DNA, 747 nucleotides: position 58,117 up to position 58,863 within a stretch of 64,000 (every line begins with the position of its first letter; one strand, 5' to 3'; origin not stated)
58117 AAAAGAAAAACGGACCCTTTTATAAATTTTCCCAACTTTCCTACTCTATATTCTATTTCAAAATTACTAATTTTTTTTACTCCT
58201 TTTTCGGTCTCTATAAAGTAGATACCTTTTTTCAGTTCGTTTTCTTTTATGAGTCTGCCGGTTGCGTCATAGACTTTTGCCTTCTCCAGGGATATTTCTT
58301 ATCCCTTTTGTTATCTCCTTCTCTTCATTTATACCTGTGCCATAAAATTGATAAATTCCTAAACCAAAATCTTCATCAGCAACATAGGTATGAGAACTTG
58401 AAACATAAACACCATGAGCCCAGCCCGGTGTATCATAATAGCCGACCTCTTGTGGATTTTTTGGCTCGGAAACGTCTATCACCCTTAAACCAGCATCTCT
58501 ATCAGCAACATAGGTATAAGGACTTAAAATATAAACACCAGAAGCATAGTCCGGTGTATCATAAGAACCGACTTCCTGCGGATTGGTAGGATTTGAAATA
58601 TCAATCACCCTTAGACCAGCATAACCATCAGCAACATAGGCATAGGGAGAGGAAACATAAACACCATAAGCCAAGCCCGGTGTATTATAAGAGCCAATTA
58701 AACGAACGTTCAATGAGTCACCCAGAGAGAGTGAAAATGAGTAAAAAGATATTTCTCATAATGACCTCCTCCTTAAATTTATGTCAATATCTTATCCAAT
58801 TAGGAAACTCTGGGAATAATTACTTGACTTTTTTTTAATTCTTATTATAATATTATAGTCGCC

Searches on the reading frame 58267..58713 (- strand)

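Call 45: search_protein_families(library=pfam, proteins=[window:58267-58713:-], max_evalue=0.01)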
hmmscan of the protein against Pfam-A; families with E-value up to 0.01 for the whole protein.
window:58267-58713:- (148 aa): 1 family
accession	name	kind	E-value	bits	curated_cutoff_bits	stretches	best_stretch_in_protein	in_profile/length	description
PF08309.17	LVIVD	-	1.1e-27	95.5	20.2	2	13-53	2-42/42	LVIVD repeat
